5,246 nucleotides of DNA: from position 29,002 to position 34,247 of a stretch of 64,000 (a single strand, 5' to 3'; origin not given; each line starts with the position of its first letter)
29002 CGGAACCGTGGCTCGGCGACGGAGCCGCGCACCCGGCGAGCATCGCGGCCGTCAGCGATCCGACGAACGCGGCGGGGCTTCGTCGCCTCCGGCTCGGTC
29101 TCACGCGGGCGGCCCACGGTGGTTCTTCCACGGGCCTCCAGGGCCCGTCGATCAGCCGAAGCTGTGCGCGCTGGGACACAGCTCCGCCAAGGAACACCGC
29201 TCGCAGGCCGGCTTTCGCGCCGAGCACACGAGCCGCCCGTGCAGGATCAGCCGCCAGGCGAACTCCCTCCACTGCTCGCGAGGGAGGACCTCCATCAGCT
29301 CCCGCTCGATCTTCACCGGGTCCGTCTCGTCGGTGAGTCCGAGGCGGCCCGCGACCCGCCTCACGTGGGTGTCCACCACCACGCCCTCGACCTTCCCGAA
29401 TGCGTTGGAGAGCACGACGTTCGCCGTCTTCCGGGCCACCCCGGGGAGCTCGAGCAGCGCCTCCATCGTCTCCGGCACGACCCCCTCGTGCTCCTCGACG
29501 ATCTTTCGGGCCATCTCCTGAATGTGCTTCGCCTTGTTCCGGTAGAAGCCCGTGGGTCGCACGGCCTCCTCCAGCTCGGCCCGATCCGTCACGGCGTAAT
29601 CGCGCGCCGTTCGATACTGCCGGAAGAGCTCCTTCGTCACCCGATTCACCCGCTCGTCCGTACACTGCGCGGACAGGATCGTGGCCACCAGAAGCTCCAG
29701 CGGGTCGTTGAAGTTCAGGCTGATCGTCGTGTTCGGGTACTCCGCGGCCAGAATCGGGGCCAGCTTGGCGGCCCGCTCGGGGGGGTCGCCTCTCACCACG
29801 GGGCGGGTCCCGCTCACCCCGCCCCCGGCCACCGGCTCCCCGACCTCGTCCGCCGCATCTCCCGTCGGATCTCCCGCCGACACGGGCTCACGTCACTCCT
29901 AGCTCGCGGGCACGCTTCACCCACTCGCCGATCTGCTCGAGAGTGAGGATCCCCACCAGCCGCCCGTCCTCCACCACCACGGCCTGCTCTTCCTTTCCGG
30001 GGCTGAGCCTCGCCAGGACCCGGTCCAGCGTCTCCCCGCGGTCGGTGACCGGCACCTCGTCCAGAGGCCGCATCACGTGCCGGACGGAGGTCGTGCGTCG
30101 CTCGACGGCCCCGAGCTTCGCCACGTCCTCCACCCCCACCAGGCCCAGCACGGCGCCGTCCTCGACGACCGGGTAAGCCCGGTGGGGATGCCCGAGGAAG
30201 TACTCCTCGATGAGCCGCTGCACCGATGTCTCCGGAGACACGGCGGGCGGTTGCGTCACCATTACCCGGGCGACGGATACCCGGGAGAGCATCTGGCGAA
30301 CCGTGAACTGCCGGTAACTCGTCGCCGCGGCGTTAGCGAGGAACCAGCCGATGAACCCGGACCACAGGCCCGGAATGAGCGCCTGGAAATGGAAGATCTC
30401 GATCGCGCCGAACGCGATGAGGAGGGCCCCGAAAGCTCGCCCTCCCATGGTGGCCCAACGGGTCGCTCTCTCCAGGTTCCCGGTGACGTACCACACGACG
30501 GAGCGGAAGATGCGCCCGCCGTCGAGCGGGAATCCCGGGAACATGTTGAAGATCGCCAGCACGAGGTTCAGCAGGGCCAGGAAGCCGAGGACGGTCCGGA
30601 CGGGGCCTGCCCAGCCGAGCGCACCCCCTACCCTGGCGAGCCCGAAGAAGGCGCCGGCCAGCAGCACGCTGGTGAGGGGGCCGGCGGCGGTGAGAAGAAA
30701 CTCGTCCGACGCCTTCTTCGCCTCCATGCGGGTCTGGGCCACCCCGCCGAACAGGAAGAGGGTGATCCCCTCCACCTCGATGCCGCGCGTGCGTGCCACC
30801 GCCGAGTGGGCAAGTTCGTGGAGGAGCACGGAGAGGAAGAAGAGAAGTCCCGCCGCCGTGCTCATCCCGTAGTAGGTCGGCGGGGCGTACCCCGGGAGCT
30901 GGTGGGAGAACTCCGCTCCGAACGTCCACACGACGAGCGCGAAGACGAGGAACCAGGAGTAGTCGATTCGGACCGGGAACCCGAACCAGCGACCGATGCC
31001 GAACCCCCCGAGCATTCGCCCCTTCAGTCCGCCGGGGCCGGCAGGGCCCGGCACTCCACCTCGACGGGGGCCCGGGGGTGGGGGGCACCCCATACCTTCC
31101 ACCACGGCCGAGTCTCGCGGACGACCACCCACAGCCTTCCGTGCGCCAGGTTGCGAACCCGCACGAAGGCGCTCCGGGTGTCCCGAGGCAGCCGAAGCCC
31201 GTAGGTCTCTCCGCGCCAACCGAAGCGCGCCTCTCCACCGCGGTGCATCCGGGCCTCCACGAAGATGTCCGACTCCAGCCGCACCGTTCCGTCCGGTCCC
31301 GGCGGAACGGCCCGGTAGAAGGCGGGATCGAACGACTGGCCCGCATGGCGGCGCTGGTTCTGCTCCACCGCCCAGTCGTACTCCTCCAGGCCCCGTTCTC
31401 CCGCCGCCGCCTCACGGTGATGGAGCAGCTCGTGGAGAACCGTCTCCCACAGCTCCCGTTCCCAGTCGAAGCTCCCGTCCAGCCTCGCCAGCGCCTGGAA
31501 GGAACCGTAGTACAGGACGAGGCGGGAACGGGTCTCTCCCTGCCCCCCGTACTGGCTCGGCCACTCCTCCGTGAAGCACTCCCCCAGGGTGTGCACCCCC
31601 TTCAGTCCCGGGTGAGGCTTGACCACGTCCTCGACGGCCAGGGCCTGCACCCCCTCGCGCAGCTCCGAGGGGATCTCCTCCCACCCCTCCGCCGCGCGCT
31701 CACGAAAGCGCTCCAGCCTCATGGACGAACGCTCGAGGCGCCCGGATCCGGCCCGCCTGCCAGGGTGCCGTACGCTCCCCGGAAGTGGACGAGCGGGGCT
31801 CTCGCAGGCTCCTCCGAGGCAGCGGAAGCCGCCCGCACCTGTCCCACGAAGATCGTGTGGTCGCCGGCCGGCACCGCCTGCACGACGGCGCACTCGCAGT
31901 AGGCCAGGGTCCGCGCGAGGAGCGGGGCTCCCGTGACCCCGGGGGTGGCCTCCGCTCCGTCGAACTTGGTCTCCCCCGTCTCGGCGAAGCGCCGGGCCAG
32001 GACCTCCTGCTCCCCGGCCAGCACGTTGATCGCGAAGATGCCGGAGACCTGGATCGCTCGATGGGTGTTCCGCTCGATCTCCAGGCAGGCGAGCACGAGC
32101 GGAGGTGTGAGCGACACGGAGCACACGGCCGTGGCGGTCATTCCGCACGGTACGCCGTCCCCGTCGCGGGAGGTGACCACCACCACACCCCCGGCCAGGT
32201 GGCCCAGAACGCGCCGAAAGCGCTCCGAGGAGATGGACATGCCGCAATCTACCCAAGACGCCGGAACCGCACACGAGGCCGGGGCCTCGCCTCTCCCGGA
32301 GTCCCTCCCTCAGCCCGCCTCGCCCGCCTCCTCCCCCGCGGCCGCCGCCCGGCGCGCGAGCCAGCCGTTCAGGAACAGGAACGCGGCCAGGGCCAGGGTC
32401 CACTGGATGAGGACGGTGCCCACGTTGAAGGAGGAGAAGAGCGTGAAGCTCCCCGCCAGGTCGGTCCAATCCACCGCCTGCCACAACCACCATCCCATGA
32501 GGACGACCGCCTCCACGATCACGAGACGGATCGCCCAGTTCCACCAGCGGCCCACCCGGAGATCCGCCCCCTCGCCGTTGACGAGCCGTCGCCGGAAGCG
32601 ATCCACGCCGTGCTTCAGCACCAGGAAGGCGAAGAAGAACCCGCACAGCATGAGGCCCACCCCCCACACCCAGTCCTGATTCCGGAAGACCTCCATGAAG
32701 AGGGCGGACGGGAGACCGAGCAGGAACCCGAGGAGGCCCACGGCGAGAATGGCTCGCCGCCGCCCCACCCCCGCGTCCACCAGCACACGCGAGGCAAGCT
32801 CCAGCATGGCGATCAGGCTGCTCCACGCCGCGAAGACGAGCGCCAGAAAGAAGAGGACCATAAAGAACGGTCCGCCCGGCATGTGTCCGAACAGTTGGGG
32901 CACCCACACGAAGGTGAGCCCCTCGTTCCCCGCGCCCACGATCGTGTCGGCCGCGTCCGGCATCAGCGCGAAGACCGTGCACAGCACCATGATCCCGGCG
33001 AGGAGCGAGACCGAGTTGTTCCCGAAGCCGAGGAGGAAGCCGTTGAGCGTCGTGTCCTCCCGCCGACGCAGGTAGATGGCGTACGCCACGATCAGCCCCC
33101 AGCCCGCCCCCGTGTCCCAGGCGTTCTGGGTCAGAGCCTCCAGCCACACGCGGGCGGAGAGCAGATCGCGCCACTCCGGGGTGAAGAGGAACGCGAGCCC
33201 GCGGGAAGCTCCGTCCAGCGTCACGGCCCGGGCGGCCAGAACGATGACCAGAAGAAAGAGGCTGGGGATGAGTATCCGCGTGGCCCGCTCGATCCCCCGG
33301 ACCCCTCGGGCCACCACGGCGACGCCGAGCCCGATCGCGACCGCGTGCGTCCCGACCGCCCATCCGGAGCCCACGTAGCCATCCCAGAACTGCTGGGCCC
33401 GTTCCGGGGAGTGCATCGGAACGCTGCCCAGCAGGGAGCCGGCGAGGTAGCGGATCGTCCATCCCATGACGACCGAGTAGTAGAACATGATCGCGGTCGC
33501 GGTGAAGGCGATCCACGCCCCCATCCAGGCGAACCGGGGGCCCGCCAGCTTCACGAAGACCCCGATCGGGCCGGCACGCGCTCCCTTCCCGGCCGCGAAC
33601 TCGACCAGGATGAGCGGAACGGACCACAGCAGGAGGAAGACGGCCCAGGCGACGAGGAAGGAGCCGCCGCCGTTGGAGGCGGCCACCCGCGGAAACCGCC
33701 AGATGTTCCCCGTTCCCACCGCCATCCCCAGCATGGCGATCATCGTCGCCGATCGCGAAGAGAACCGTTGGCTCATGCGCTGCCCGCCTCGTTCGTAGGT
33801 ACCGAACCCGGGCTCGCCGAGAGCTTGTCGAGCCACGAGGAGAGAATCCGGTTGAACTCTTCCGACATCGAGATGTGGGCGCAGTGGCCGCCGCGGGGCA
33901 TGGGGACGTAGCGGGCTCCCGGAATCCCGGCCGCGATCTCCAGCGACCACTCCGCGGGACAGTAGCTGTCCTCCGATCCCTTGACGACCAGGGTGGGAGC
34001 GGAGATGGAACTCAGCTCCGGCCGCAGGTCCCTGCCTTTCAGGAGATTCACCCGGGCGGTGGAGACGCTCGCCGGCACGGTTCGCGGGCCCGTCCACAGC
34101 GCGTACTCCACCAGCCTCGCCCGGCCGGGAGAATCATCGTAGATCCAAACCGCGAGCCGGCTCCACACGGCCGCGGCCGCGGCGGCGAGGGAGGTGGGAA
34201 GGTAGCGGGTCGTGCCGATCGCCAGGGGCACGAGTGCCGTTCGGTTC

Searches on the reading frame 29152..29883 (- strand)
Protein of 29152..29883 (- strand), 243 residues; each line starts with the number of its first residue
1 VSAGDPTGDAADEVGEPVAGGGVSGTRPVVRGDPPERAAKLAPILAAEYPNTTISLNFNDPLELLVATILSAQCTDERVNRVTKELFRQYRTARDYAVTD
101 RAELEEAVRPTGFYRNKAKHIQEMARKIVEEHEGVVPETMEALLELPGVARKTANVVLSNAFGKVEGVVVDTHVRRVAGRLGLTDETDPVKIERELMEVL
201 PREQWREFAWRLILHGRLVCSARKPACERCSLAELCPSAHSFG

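Call 40: search_protein_families(library=pfam, proteins=[window:29152-29883:-], max_evalue=0.001)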
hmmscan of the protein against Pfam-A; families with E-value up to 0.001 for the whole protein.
window:29152-29883:- (243 aa): 3 families
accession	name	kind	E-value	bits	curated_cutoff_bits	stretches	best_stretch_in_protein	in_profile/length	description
PF00730.31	HhH-GPD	-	2e-29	102.5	26.2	1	66-201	1-107/108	HhH-GPD superfamily base excision DNA repair protein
PF00633.29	HHH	-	2.9e-06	27.3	24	1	131-159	1-29/30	Helix-hairpin-helix motif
PF10576.14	EndIII_4Fe-2S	-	4.2e-05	24.1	20.5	1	220-236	1-17/17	Iron-sulfur binding domain of endonuclease III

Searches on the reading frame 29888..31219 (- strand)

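Call 40: search_protein_families(library=pfam, proteins=[window:29888-31219:-], max_evalue=0.001)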
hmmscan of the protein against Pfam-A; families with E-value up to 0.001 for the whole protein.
window:29888-31219:- (443 aa): 3 families
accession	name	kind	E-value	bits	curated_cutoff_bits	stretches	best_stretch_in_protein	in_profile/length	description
PF02163.28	Peptidase_M50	-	4.5e-22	78.9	27.2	2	205-264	158-218/221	Peptidase family M50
PF00571.33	CBS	-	1e-14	55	24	1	316-368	1-53/57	CBS domain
PF13398.12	Peptidase_M50B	-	1.4e-05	25.4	26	1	128-230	22-119/201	Peptidase M50B-like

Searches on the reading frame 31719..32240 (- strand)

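Call 40: search_protein_families(library=pfam, proteins=[window:31719-32240:-], max_evalue=0.001)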
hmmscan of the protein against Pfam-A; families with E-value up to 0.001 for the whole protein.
window:31719-32240:- (173 aa): 1 family
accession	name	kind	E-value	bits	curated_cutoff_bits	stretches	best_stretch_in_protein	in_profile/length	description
PF01613.24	Flavin_Reduct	-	2.9e-42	144.8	27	1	13-160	2-152/153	Flavin reductase like domain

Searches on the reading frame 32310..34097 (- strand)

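Call 40: search_protein_families(library=pfam, proteins=[window:32310-34097:-], max_evalue=0.001)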
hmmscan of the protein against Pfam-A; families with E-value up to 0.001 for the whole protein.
window:32310-34097:- (595 aa): 1 family
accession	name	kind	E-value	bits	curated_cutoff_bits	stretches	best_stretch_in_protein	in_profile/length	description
PF00209.24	SNF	-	4.6e-56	191.1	27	2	266-577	196-514/524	Sodium:neurotransmitter symporter family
